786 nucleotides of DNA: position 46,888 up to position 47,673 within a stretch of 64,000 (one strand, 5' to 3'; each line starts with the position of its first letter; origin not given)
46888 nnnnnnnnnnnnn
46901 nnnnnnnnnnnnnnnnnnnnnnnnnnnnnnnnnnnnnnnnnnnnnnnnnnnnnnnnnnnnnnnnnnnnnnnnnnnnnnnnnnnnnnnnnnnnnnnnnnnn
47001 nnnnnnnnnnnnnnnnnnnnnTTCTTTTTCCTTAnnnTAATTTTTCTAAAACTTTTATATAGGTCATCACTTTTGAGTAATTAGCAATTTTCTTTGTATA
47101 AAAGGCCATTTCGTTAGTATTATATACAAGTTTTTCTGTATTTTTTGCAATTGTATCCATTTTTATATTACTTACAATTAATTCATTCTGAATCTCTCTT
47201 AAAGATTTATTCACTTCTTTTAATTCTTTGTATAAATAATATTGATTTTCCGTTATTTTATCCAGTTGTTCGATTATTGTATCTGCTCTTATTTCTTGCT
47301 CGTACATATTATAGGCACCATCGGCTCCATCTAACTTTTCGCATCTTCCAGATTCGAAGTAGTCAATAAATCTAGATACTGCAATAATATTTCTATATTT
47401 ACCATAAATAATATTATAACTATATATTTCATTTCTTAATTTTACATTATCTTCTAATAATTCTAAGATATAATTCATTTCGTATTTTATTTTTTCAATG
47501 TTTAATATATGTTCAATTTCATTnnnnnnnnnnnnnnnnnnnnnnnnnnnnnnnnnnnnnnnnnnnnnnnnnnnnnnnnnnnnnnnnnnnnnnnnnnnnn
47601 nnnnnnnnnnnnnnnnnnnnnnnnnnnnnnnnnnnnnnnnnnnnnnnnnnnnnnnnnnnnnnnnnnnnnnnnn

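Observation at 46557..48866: Two-gene cassette: coiled-coil/zinc-ribbon protein plus DUF4365-like nuclease, a candidate undescribed defence or abortive-infection module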

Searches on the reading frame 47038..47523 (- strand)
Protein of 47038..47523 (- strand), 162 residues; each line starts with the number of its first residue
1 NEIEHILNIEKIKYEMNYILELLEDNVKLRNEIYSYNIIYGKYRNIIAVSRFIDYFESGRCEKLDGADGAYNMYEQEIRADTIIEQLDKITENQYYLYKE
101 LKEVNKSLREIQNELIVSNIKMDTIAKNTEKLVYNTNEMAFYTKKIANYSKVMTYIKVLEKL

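Call 83: predict_structure(alignment_id=A5)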
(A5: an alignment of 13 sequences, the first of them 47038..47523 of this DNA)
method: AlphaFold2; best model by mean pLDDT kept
length: 162 residues; sequences in the alignment: 13
mean_pLDDT: 81.7   pTM: 0.43
mean pLDDT of the five models: 81.7, 79.1, 67.0, 66.8, 52.3
residues with pLDDT >= 90: 34; 70-90: 110; 50-70: 18; < 50: 0
segments of 3 or more residues with pLDDT < 50: none
pLDDT, mean of each block of 10 residues (from residue 1): 85 90 80 76 84 90 88 90 90 89 85 71 66 74 78 75 65
secondary structure, 60 per line:
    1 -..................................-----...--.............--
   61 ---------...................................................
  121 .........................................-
elements in order: H2-35 H46-58 H70-161

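Call 91: fold_search(model_id=the predicted structure, library=pdb)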
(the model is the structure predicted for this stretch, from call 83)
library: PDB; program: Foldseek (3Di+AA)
matches with E <= 10: 1; with E <= 0.001: 0
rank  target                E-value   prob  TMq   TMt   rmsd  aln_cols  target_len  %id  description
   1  5b0n_B                7.9e+00  0.02  0.14  0.12   5.7        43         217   21  Structure of Shigella effector LRR domain (released 2016-04-06)
